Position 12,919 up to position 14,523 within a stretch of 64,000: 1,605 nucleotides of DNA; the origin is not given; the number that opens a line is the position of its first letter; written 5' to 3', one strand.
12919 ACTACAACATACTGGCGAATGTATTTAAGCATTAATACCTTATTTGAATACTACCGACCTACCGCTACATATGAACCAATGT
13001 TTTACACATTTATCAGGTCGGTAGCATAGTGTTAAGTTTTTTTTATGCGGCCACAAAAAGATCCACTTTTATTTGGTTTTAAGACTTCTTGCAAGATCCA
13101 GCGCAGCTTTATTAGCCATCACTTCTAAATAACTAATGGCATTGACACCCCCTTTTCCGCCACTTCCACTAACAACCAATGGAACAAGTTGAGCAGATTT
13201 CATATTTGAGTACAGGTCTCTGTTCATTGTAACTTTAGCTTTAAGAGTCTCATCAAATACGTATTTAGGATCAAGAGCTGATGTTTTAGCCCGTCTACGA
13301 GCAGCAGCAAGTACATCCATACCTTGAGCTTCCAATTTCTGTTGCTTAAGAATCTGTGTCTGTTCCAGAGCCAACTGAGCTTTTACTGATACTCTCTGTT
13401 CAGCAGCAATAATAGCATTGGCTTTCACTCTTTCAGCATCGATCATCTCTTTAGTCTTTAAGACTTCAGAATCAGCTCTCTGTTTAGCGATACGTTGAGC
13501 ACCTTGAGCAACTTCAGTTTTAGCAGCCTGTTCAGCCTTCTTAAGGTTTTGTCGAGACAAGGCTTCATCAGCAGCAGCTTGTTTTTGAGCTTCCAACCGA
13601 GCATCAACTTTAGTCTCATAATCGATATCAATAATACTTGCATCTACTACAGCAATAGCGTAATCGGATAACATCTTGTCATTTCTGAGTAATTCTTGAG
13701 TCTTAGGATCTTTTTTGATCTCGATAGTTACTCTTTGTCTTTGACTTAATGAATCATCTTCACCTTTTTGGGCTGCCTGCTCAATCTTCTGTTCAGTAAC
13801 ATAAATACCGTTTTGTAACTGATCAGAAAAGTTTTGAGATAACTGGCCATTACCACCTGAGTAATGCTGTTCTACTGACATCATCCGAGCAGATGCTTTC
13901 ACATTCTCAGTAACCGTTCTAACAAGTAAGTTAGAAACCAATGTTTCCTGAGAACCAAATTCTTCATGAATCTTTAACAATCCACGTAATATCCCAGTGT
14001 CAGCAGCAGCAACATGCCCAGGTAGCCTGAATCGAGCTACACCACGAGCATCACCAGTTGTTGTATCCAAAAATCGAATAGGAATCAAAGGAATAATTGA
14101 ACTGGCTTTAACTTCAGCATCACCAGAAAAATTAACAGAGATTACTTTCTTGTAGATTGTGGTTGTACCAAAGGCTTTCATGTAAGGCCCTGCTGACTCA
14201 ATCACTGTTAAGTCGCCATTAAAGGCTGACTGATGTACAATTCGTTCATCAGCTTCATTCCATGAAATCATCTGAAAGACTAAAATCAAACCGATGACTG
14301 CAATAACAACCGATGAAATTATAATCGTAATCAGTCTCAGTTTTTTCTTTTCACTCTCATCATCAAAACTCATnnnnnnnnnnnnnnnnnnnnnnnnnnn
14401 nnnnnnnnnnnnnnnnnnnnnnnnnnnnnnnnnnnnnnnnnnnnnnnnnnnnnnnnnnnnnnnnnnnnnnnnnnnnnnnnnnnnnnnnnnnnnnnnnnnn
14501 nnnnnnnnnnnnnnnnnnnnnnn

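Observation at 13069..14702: Phage-encoded flotillin/SPFH protein with a translationally coupled small membrane partner.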

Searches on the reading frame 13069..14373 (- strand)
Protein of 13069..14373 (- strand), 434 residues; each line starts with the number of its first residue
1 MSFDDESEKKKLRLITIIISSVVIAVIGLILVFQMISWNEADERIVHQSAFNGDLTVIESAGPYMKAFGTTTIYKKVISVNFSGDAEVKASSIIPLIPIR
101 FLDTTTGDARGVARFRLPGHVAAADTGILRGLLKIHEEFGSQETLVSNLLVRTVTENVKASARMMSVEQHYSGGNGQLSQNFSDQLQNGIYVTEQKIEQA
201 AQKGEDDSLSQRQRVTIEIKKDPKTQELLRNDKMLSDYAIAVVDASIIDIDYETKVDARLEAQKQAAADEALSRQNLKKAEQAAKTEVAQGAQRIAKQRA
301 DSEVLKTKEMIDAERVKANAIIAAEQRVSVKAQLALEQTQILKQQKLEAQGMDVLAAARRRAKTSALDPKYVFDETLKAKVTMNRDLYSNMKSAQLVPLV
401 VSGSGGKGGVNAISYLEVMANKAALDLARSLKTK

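Call 3: search_protein_families(library=pfam, proteins=[window:13069-14373:-], max_evalue=1)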
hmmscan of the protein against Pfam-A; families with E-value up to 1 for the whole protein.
window:13069-14373:- (434 aa): 0 families

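Call 4: search_protein_families(library=phrogs, proteins=[window:13069-14373:-], max_evalue=0.01)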
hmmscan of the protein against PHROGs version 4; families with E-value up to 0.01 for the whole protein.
window:13069-14373:- (434 aa): 1 family
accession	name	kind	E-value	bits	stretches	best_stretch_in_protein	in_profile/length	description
phrog_11908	-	unknown function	9.5e-46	157.4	1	18-421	8-413/430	-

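Call 5: search_protein_families(library=ncbifam, proteins=[window:13069-14373:-], max_evalue=1)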
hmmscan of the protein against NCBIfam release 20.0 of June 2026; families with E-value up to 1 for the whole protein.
window:13069-14373:- (434 aa): 1 family
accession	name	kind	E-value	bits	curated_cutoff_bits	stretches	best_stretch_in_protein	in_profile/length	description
NF033218.1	anchor_AmaP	equivalog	0.26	11.1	55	1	16-59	49-91/166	alkaline shock response membrane anchor protein AmaP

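Call 6: search_protein_families(library=padloc, proteins=[window:13069-14373:-], max_evalue=1)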
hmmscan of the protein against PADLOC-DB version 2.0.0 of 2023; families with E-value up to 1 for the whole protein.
window:13069-14373:- (434 aa): 0 families

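Call 7: search_solved_structures(query=window:13069-14373:-, max_evalue=10, show_alignments=2)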
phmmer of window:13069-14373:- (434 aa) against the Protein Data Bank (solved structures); distinct sequences matched with E-value up to 10: 0.
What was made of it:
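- On SPFH / Band 7 superfamily (PF01145): No NCBIfam or PDB sequence hit either (calls 5, 7).
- Tried and rejected: Direct Pfam, NCBIfam, PADLOC and PDB sequence searches with the window proteins found nothing informative (calls 3, 5, 6, 7).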

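Call 8: find_homologous_proteins(query=window:13069-14373:-)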
Query window:13069-14373:- (434 aa): 69 proteins with E <= 0.001 among 8000 candidates.
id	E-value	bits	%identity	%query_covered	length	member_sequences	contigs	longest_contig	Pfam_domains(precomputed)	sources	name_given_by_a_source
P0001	5.4e-266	900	100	100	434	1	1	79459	-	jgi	-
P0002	3.3e-179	614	66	94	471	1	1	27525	-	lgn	-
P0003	1.9e-172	592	69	98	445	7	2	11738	-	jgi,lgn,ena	-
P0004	3.0e-172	591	70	94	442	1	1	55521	-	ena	-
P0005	2.3e-171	588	70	93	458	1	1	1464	-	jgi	-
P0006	1.5e-170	586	72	91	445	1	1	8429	-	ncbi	-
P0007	3.7e-170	584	70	92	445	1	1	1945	-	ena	-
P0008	8.3e-170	583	71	93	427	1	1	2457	-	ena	-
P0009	1.3e-168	579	72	85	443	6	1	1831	-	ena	-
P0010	1.4e-168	579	69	92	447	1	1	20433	-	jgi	jgi:hypothetical protein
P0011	1.4e-168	579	68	95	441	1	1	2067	-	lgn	-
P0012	3.8e-168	578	70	91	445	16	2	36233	PF01145.32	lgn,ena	-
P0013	6.7e-168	577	68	93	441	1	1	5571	-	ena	-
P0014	2.9e-167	575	70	91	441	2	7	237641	-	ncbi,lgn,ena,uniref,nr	ncbi:SPFH domain-containing protein [Shewanella sp. 1_MG-2023]|uniref:SPFH domain-containing protein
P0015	3.1e-167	575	69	90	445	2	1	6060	-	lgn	-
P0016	3.1e-167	575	69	92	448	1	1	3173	PF01145.32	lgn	-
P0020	1.3e-166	573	70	91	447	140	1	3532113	-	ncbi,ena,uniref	ncbi:SPFH domain-containing protein [Pseudoalteromonas sp. SD03]|uniref:SPFH domain-containing prote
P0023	3.3e-166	571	68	91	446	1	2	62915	PF01145.32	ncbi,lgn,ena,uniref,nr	ncbi:SPFH domain-containing protein [Shewanella sp.]|uniref:SPFH domain-containing protein n=1 Tax=S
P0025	6.2e-166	570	67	93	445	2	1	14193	PF01145.32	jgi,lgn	jgi:hypothetical protein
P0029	7.1e-166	570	69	91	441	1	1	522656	PF01145.32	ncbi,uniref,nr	ncbi:SPFH domain-containing protein [Shewanella nanhaiensis]|uniref:Band 7 domain-containing protein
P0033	1.4e-165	569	69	91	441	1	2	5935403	-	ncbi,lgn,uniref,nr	ncbi:SPFH domain-containing protein [Shewanella woodyi]|uniref:Band 7 domain-containing protein n=1 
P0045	1.9e-163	562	68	97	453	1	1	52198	PF01145.32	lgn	-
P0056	5.3e-102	360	51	95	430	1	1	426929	PF01145.32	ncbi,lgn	-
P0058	5.8e-98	347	49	94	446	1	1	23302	PF01145.32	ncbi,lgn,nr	ncbi:MAG: hypothetical protein CSB33_01890 [Desulfobacterales bacterium]|nr:MAG: hypothetical protei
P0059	8.8e-97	343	48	96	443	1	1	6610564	PF01145.32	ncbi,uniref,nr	ncbi:hypothetical protein DENIS_1562 [Desulfonema ishimotonii]|uniref:Band 7 domain-containing prote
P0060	2.1e-94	335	48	95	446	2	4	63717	PF01145.32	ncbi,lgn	-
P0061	2.5e-94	335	46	97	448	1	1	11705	PF01145.32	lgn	-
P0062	1.2e-92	329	45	94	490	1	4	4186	PF01145.32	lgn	-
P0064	3.2e-92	328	47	95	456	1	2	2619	PF01145.32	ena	-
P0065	9.8e-92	326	48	95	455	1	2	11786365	PF01145.32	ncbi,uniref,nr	ncbi:PHB domain-containing protein [Sulfidibacter corallicola]|uniref:Band 7 domain-containing prote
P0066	4.5e-91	324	45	97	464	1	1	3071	PF01145.32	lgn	-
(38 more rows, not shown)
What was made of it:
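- The closest named homologs are bacterial chromosomal proteins (call 8).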

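Call 11: search_protein_families(library=pfam, alignment_id=A1, max_evalue=0.1)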
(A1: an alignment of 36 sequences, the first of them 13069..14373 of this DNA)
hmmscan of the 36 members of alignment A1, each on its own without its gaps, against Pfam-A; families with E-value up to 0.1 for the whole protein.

A. member 1, window:13069-14373:- (434 aa): 0 families

B. families by the number of members that match (of 36 scanned): 5 families
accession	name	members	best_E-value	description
PF01145.31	Band_7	34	8.6e-11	SPFH domain / Band 7 family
PF15976.11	CooC_C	2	0.044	CS1-pili formation C-terminal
PF07946.19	CCDC47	1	0.0049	PAT complex subunit CCDC47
PF10858.15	DUF2659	1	0.013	Protein of unknown function (DUF2659)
PF06816.18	NOD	1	0.091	NOTCH protein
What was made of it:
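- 34 of 36 full-length relatives (44-70% identical) match PF01145, best E 8.6e-11 (call 11).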

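Call 12: search_solved_structures(query=A1, max_evalue=1, show_alignments=3)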
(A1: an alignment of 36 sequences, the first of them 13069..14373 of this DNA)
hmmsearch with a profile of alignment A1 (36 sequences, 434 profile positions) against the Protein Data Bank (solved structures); distinct sequences matched with E-value up to 1: 9.
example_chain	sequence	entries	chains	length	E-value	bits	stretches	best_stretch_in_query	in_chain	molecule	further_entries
7vhp_G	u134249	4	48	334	0.045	16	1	162-303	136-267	Modulator of FtsH protease HflC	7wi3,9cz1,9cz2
9zm5_A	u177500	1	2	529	0.19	13.9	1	202-293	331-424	Maltodextrin-binding protein,Regulatory protein NPR1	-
5iqz_A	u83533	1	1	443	0.24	13.7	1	202-282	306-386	SIRT7 protein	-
7b01_A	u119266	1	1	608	0.25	13.6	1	202-276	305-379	Maltodextrin-binding protein,Maltodextrin-binding protein,Maltodextrin-binding protein,ADA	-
5ii5_A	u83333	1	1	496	0.37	13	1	202-274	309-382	Maltose-binding periplasmic protein,Vitelline envelope sperm lysin receptor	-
5ii4_A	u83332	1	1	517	0.39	12.9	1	202-274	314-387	Maltose-binding periplasmic protein,Vitelline envelope sperm lysin receptor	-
4ndz_A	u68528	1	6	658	0.65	12.2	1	202-268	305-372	Maltose-binding periplasmic protein, Heparan sulfate 2-O-sulfotransferase 1 fusion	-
3f5f_A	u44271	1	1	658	0.65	12.2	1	202-268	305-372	Maltose-binding periplasmic protein, Heparan sulfate 2-O-sulfotransferase 1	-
3ob4_A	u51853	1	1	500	0.74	12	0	202-281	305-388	Maltose ABC transporter periplasmic protein,Arah 2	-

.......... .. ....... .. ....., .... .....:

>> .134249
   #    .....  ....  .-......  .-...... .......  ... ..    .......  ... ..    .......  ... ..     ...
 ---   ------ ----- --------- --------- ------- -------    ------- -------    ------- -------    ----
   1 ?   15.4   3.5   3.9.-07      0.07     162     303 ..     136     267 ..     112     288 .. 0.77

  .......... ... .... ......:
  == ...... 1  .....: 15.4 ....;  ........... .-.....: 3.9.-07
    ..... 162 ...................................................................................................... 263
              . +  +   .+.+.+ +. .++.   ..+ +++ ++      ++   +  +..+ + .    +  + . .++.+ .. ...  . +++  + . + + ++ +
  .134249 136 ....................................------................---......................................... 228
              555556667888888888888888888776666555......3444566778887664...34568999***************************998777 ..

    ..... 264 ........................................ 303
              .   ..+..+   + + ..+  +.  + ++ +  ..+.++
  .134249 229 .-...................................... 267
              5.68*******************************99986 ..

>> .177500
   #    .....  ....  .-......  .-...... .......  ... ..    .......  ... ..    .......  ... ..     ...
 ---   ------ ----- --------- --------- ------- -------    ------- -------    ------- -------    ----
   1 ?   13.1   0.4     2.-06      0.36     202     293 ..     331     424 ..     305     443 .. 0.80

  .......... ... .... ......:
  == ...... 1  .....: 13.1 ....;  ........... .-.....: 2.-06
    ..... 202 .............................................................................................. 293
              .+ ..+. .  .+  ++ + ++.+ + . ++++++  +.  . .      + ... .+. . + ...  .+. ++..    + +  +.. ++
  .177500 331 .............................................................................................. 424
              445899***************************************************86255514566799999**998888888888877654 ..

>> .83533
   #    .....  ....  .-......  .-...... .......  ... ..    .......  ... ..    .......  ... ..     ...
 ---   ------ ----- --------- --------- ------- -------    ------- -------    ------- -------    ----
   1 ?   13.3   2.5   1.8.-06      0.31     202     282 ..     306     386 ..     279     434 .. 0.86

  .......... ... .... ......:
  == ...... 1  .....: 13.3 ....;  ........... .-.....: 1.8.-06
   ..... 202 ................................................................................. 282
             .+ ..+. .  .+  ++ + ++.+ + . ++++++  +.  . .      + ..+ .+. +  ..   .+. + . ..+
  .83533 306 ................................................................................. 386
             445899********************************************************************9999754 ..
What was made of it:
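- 13621..14268 (-): SPFH (Band 7) domain, residues ~36-251: a beta-rich SPFH1 part and an alpha/beta SPFH2 part with an insertion at ~190-235. Profile-vs-PDB best hit is HflC (call 12).
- The family profile's best PDB hit is HflC (call 12).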

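Call 18: find_encoding_contigs(protein=P0033, flank=8000, max_places=2)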
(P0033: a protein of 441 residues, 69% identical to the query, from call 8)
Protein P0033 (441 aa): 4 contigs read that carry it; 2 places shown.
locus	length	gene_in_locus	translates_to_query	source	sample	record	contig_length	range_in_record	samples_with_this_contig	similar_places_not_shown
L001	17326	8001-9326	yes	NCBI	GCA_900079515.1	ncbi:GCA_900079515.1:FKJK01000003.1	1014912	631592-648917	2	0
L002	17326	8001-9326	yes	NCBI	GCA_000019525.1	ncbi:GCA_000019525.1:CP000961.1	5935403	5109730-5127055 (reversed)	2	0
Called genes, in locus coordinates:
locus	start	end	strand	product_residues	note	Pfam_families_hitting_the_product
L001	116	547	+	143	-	PF00572:Ribosomal_L13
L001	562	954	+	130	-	PF00380:Ribosomal_S9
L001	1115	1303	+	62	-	PF09838:DUF2065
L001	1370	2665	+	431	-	PF00709:Adenylsucc_synt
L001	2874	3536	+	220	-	PF08238:Sel1 (weak)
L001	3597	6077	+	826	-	PF08461:WHD_RNase_R, PF08206:OB_RNB, PF17876:CSD2, PF00773:RNB, PF00575:S1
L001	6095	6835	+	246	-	PF08032:SpoU_sub_bind, PF00588:SpoU_methylase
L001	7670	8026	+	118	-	-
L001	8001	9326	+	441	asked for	-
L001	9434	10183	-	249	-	PF04338:DUF481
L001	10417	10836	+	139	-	PF01250:Ribosomal_S6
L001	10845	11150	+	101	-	PF22657:SSB_1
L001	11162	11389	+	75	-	PF01084:Ribosomal_S18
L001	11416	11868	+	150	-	PF01281:Ribosomal_L9_N, PF03948:Ribosomal_L9_C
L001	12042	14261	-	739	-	PF10459:Peptidase_S46, PF00089:Trypsin (faint), PF13365:Trypsin_2 (faint)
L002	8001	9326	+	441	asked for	-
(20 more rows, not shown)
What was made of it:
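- Cellular copies lie between housekeeping genes, e.g. rlmB and rpsF in Shewanella woodyi (call 18).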

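Call 19: find_encoding_contigs(protein=P0020, flank=8000, max_places=2)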
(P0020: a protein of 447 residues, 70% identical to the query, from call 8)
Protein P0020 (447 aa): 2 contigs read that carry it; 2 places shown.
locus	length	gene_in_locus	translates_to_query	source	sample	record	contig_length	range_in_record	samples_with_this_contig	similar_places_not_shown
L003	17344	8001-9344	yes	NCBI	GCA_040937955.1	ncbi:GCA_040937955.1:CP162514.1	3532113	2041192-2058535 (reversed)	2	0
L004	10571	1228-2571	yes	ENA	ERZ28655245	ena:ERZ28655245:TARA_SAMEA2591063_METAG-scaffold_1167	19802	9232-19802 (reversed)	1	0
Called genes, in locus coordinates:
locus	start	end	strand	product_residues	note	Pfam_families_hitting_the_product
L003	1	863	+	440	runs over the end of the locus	PF00209:SNF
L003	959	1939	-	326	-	PF00389:2-Hacid_dh, PF02826:2-Hacid_dh_C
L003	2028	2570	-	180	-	PF00255:GSHPx, PF00578:AhpC-TSA (weak)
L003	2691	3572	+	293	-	PF01488:Shikimate_DH (weak), PF03446:NAD_binding_2, PF03807:F420_oxidored, PF14833:NAD_binding_11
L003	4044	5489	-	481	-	PF00929:RNase_T, PF08411:ExoI_SH3, PF26016:ExoI_C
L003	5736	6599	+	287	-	-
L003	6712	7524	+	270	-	PF00561:Abhydrolase_1, PF12697:Abhydrolase_6 (weak), PF12146:Hydrolase_4 (weak)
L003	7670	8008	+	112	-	-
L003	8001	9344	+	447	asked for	-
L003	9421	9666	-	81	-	-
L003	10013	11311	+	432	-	-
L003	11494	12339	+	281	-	PF01966:HD (faint), PF08668:HDOD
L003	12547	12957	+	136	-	-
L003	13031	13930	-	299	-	PF00126:HTH_1, PF03466:LysR_substrate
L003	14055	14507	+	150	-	PF07681:DoxX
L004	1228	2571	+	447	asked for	-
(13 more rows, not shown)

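Call 20: find_encoding_contigs(protein=P0059, flank=8000, max_places=2)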
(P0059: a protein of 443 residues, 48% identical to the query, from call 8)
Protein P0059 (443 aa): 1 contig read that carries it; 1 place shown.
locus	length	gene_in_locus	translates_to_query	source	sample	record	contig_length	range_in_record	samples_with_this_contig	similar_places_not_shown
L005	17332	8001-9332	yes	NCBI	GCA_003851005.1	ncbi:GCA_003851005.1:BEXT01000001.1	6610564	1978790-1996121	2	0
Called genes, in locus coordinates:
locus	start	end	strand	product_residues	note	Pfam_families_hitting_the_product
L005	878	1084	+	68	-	PF00403:HMA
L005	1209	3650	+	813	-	PF00403:HMA, PF00122:E1-E2_ATPase, PF00702:Hydrolase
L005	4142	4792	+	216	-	PF13548:DUF4126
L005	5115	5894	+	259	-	-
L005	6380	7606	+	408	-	PF02254:TrkA_N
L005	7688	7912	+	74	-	-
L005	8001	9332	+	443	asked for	PF01145:Band_7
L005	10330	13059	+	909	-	PF01326:PPDK_N, PF00391:PEP-utilizers, PF02896:PEP-utilizers_C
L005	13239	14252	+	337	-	PF11383:DUF3187, PF13557:Phenol_MetA_deg (weak)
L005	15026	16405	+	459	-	PF11067:DUF2868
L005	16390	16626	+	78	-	PF11067:DUF2868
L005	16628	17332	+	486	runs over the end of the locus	PF01926:MMR_HSR1, PF11981:DUF3482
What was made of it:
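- The same cassette is a core-chromosome gene in many bacteria outside prophages (calls 18-20), which argues for a housekeeping membrane function.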

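Call 22: predict_structure(alignment_id=A1)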
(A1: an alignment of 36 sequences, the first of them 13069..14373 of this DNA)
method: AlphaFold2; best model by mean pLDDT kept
length: 434 residues; sequences in the alignment: 36
mean_pLDDT: 75.8   pTM: 0.54
mean pLDDT of the five models: 75.8, 66.1, 63.3, 62.5, 62.1
residues with pLDDT >= 90: 66; 70-90: 249; 50-70: 76; < 50: 43
segments of 3 or more residues with pLDDT < 50: 208-211, 360-369, 391-415
pLDDT, mean of each block of 10 residues (from residue 1): 65 89 93 85 84 82 78 89 81 89 85 88 74 88 89 92 83 82 91 77 52 69 89 85 88 72 81 90 86 84 85 83 77 77 71 56 45 60 54 35 33 50 60 58
secondary structure, 60 per line:
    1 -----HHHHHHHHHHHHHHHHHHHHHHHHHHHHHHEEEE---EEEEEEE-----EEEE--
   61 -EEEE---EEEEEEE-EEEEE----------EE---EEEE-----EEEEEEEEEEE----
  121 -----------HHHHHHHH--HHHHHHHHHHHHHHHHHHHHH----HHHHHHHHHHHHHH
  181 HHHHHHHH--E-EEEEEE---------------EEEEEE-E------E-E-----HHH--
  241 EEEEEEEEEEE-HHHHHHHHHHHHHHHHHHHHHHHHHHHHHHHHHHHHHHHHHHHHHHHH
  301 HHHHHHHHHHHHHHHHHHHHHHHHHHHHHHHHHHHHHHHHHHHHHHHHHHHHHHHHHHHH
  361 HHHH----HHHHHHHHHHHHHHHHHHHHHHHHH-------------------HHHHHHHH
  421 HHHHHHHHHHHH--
elements in order: H6-35 E36-39 E43-49 E55-58 E62-65 E69-75 E77-81 E97-100 E106-116 H132-139 H142-162 H167-188 E193-198 E214-219 E241-251 H253-364 H369-393 H413-432
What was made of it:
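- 13621..14268 (-): Model secondary structure (call 22).
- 13195..13617 (-): Long helical (coiled-coil) wall: helix 253-364 and helix 369-393. It is rich in A/E/Q/K. Call 22 (helices H253-364 and H369-393).
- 13072..13194 (-): C-terminal region, residues 394-434: invariant LVP motif with a hydrophobic strand (QLVPLVV), a Gly-rich linker (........) and a terminal amphipathic helix (413-432). The strand is a candidate for the cap barrel of an SPFH cage. Low monomer pLDDT at 391-415 and helix at 413-432 (call 22).
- On SPFH / Band 7 superfamily (PF01145): The low-confidence C-terminal strand (391-415) is compatible with a cap that forms only in the oligomer (call 22).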

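Call 25: fold_search(model_id=the predicted structure, library=pdb)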
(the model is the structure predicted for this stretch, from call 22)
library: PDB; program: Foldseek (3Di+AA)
matches with E <= 10: 296; with E <= 0.001: 48
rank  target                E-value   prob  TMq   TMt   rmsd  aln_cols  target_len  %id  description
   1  7vhq_G                3.3e-11  1.00  0.36  0.50  34.8       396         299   16  Structural insights into the membrane microdomain organization by SPFH family proteins (released 2022-01-19)
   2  9vvg_A                1.9e-09  1.00  0.27  0.38  28.9       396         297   13  Cryo-EM structure of the erlin1/2 complex purified using GDN and CHS (released 2026-03-25)
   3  8rrh_B                1.0e-08  1.00  0.35  0.49  57.3       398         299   12  The human prohibitin complex (released 2024-12-18)
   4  9vvj_A                1.1e-08  1.00  0.29  0.40  30.0       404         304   14  Cryo-EM structure of the erlin1/2 complex purified using DDM and GDN (released 2026-03-25)
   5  8rrh_A                1.2e-08  1.00  0.31  0.47  54.3       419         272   13  The human prohibitin complex (released 2024-12-18)
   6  9bq2_B                2.4e-08  1.00  0.29  0.29  36.7       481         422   15  Structure of the flotillin complex in a native membrane environment (released 2024-07-24)
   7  9paw_XX               3.1e-08  1.00  0.30  0.45  35.3       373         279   14  Cryo-EM structure of the engineered HflK/C variant stabilized in the closed conformation via disulfide bond crosslink (released 2026-03-04)
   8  7wi3_C                4.1e-08  1.00  0.34  0.49  34.4       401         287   14  Cryo-EM structure of E.Coli FtsH-HflkC AAA protease complex (released 2022-06-01)
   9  9vvg_a                6.3e-08  1.00  0.26  0.36  26.6       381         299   12  Cryo-EM structure of the erlin1/2 complex purified using GDN and CHS (released 2026-03-25)
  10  9paw_XB               6.7e-08  1.00  0.30  0.45  35.4       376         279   15  Cryo-EM structure of the engineered HflK/C variant stabilized in the closed conformation via disulfide bond crosslink (released 2026-03-04)
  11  9o9z_a                8.0e-08  1.00  0.32  0.50  48.8       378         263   13  The human PHB1/2 complex (closed) (released 2025-10-22)
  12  9o9z_A                1.1e-07  1.00  0.31  0.55  49.7       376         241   14  The human PHB1/2 complex (closed) (released 2025-10-22)
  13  9paw_XD               1.6e-07  1.00  0.29  0.43  35.5       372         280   14  Cryo-EM structure of the engineered HflK/C variant stabilized in the closed conformation via disulfide bond crosslink (released 2026-03-04)
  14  9vvj_a                1.6e-07  1.00  0.28  0.38  28.8       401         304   12  Cryo-EM structure of the erlin1/2 complex purified using DDM and GDN (released 2026-03-25)
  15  9o9u_A                2.0e-07  1.00  0.27  0.38  28.8       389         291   12  The Erlin1/2 complex (released 2025-10-22)
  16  9bq2_A                2.5e-07  1.00  0.28  0.30  24.2       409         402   14  Structure of the flotillin complex in a native membrane environment (released 2024-07-24)
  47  4fvj_D                5.5e-04  1.00  0.20  0.69   7.1       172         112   11  SPFH domain of the mouse stomatin (Crystal form 2) (released 2012-08-15)
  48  4fvj_B                1.0e-03  1.00  0.21  0.68   3.1       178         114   11  SPFH domain of the mouse stomatin (Crystal form 2) (released 2012-08-15)
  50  1win_MODEL_1_A        1.5e-03  1.00  0.24  0.67   4.1       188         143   11  Solution Structure of the Band 7 Domain of the mouse Flotillin 2 Protein (released 2004-11-28)
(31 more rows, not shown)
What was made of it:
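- On SPFH / Band 7 superfamily (PF01145): The AlphaFold model (pLDDT 75.8) gives 48 PDB hits at E<=1e-3 (call 25). The stomatin and flotillin-2 SPFH domains align with TMt 0.67-0.69 (calls 22, 25).
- Isolated SPFH domains (4fvj, 1win) align with TM ~0.67-0.69 (calls 22, 25). Flotillin cages are among the Foldseek hits (9bq2, E 2.4e-8; call 25).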
